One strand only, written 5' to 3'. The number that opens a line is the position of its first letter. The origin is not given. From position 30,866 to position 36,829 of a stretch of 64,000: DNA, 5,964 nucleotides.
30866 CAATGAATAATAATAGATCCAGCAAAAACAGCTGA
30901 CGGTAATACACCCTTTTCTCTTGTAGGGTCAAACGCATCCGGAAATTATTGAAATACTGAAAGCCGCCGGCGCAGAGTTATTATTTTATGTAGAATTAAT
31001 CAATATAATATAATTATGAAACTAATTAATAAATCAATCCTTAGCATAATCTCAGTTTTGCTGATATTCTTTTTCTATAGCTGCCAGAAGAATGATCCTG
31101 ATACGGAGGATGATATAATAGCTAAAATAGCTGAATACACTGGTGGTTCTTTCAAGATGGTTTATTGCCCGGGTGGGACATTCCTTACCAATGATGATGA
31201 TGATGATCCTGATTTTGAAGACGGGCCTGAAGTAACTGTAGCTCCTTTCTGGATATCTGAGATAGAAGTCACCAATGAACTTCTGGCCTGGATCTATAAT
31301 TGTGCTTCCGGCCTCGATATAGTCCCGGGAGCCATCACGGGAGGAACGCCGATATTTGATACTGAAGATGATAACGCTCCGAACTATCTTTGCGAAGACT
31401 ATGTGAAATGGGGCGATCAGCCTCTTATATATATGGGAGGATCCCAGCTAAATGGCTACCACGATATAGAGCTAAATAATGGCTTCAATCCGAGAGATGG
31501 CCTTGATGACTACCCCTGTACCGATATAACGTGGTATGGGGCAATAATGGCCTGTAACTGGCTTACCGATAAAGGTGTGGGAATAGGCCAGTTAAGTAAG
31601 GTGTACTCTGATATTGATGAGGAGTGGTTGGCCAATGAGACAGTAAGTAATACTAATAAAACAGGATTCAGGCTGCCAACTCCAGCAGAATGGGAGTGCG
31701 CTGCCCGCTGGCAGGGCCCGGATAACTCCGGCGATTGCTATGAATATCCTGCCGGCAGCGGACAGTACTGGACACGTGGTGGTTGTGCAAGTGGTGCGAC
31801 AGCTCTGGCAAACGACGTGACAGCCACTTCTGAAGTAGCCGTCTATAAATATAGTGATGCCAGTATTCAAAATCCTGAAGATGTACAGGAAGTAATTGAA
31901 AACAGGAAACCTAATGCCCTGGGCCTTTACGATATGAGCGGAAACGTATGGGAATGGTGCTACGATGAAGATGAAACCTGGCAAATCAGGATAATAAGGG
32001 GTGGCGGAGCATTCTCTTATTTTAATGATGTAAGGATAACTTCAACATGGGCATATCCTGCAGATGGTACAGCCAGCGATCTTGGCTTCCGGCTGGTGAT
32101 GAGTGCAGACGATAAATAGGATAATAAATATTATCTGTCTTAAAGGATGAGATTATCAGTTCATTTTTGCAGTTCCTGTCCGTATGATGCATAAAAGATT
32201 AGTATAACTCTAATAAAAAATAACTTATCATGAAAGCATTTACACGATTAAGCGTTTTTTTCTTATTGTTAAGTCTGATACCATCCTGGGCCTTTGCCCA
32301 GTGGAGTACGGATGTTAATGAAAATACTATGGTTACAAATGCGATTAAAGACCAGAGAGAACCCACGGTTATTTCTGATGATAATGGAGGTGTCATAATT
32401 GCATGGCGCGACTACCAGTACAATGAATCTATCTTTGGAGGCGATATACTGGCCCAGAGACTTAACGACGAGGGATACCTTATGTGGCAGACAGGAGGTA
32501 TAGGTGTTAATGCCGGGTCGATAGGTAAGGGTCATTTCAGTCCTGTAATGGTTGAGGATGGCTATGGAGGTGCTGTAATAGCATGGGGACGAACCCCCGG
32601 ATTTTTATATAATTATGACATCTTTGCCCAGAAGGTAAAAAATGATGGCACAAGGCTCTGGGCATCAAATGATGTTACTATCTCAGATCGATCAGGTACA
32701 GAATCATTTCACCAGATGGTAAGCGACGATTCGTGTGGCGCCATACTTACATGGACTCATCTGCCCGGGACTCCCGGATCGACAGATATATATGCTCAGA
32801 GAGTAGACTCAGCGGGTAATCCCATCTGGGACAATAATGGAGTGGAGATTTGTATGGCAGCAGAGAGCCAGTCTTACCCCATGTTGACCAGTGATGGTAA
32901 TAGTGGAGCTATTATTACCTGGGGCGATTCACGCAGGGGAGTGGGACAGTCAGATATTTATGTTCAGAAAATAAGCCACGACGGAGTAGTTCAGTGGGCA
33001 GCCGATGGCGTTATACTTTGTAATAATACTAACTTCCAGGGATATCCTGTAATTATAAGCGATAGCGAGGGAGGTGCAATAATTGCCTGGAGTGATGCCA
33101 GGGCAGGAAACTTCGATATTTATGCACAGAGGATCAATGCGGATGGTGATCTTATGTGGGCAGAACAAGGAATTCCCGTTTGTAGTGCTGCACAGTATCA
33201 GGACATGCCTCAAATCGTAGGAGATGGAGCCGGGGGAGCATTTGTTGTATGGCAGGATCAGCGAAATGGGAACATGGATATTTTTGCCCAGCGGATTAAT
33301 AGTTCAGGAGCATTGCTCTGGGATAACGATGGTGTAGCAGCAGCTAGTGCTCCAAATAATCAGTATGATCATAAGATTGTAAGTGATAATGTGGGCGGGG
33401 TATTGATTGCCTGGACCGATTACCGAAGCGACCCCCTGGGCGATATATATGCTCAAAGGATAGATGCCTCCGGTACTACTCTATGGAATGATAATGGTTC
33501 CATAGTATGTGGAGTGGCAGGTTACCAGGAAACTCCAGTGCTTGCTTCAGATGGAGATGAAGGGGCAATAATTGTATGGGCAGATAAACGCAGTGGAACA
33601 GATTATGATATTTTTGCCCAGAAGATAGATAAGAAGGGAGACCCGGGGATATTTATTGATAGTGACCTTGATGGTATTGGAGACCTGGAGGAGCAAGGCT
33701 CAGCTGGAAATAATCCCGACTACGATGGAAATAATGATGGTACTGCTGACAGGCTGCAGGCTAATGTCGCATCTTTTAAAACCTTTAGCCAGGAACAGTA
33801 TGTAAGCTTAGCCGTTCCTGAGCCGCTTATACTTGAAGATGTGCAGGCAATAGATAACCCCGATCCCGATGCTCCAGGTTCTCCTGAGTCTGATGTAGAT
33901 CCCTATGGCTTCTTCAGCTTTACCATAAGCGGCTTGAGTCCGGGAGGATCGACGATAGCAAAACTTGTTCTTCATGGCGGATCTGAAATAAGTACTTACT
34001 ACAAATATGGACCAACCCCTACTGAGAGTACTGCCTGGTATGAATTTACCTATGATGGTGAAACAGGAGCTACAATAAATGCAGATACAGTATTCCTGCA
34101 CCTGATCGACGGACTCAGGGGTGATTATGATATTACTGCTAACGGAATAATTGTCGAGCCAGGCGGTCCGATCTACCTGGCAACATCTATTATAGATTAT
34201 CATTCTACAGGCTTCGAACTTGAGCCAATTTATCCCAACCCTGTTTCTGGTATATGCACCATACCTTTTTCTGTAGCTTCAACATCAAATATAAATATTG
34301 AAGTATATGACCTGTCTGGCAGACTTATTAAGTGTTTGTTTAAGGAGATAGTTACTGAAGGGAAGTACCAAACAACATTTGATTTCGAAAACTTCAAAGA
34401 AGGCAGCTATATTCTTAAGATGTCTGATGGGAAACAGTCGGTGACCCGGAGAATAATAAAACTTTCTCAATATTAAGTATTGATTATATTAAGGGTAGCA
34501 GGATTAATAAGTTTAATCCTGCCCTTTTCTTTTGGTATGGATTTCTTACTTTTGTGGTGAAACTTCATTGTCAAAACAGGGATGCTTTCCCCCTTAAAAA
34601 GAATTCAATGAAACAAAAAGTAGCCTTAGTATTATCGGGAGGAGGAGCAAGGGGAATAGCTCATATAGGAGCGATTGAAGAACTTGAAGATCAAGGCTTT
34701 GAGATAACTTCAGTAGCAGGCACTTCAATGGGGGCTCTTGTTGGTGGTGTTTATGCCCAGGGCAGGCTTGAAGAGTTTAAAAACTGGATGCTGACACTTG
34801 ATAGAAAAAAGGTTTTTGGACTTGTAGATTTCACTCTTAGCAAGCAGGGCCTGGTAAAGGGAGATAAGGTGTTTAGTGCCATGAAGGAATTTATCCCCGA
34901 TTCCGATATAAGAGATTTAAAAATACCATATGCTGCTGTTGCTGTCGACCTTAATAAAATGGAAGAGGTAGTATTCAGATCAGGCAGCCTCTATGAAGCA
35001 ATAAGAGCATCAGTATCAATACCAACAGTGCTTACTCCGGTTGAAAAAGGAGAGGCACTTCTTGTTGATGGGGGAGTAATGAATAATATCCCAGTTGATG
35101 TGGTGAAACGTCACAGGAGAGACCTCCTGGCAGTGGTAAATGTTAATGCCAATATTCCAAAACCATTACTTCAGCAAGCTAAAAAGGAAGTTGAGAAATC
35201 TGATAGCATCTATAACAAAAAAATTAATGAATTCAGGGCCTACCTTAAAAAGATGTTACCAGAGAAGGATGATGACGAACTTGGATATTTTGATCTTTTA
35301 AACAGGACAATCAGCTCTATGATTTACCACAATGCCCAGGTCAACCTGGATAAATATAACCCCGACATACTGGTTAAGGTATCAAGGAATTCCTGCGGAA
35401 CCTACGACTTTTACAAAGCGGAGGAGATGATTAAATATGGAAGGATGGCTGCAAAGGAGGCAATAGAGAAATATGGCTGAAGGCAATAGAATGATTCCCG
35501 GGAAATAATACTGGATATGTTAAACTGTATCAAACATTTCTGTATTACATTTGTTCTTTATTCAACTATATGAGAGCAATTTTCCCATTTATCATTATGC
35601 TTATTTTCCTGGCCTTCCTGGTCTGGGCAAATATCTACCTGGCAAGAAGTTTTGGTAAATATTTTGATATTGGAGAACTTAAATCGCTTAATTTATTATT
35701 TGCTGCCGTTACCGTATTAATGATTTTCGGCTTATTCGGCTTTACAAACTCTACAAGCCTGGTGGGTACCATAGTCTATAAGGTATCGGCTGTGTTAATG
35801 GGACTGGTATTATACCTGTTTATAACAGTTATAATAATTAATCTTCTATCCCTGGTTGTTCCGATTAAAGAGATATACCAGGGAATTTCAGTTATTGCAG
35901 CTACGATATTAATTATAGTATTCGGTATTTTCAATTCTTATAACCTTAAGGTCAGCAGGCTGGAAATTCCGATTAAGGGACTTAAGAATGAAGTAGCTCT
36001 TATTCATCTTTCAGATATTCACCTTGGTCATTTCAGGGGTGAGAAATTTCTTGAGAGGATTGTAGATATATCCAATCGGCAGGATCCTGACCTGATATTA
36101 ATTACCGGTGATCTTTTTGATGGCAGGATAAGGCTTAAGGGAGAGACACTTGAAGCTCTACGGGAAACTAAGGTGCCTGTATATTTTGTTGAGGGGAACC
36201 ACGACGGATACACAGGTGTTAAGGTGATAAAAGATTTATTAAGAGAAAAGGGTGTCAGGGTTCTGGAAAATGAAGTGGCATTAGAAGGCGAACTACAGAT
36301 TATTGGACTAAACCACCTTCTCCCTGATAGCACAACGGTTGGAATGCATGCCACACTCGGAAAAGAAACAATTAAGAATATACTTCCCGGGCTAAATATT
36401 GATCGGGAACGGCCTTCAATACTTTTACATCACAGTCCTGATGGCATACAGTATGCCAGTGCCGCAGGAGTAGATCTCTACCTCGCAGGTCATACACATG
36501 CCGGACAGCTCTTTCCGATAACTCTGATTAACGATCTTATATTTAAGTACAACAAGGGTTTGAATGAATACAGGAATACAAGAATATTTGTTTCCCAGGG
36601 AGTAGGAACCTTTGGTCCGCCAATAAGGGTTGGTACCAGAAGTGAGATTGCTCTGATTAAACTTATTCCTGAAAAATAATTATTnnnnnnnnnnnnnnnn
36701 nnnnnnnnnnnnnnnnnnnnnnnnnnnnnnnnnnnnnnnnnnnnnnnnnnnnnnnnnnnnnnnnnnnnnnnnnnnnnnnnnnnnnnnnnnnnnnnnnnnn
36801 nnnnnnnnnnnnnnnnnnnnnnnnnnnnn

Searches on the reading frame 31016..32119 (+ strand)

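Call 70: search_protein_families(library=pfam, proteins=[window:31016-32119:+], max_evalue=0.00001)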
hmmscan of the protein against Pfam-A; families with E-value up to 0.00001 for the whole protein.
window:31016-32119:+ (367 aa): 1 family
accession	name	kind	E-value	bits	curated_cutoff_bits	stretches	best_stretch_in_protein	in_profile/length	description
PF03781.23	FGE-sulfatase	-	1.2e-28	100.9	23.3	1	47-361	4-254/255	Sulfatase-modifying factor enzyme 1-like domain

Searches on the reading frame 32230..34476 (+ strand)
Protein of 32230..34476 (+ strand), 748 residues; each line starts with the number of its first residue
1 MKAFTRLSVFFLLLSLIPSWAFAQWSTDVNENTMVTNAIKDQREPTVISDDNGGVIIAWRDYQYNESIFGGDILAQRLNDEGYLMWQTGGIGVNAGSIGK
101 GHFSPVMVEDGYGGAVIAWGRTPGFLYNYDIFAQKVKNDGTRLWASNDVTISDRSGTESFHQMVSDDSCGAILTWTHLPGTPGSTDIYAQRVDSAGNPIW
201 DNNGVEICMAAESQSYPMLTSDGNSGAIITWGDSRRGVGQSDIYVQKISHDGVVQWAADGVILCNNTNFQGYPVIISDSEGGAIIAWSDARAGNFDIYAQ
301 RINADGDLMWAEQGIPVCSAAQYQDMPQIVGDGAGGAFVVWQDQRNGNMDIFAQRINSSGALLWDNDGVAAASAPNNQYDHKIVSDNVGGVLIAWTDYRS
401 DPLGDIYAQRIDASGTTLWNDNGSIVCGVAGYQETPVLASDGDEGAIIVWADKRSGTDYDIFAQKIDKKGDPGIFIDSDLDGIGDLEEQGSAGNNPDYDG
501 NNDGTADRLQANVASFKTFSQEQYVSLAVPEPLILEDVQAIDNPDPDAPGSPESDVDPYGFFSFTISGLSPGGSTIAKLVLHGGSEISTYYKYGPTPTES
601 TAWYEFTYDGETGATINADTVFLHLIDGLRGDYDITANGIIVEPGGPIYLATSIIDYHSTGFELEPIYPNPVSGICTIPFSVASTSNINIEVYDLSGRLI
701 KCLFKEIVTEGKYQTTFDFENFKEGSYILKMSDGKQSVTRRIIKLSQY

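Call 70: search_protein_families(library=pfam, proteins=[window:32230-34476:+], max_evalue=0.00001)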
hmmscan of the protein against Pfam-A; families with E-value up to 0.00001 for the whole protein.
window:32230-34476:+ (748 aa): 1 family
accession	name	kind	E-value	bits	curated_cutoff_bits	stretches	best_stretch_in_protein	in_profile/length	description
PF18962.6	Por_Secre_tail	-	1.1e-14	54.9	27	1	667-743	1-74/75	Secretion system C-terminal sorting domain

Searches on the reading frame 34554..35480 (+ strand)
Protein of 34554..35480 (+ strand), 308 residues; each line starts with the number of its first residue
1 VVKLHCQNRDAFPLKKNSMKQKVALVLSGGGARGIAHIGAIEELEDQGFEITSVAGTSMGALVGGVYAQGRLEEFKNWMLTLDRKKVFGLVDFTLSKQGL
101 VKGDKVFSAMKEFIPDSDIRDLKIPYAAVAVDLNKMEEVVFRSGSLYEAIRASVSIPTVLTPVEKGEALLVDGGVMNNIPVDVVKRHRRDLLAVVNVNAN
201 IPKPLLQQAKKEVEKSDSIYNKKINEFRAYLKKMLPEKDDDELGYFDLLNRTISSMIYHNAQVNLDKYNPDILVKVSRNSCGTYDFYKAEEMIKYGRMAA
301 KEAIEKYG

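Call 70: search_protein_families(library=pfam, proteins=[window:34554-35480:+], max_evalue=0.00001)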
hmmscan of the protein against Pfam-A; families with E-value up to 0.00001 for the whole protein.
window:34554-35480:+ (308 aa): 1 family
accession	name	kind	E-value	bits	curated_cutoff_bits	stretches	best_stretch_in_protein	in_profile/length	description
PF01734.28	Patatin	-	3.1e-31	109.5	27.7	1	25-183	1-189/191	Patatin-like phospholipase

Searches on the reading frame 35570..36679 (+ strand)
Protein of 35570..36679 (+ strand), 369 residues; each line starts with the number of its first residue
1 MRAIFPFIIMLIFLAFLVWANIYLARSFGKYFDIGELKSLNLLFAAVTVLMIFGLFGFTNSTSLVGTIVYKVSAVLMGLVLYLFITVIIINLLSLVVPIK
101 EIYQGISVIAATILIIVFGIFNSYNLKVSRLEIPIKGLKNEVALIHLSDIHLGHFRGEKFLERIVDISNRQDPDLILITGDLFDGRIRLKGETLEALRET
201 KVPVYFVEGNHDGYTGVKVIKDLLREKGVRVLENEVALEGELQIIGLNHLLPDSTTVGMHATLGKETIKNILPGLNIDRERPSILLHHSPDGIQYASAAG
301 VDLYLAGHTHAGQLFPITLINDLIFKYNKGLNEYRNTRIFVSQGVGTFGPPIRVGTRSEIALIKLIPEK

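Call 70: search_protein_families(library=pfam, proteins=[window:35570-36679:+], max_evalue=0.00001)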
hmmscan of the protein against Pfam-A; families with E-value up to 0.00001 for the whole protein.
window:35570-36679:+ (369 aa): 2 families
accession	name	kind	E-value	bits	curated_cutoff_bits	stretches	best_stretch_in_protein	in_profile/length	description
PF00149.33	Metallophos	-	5.6e-17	63.2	21.5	1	144-311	3-190/191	Calcineurin-like phosphoesterase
PF12850.12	Metallophos_2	-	3.4e-08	34.1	27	1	144-312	3-119/154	Calcineurin-like phosphoesterase superfamily domain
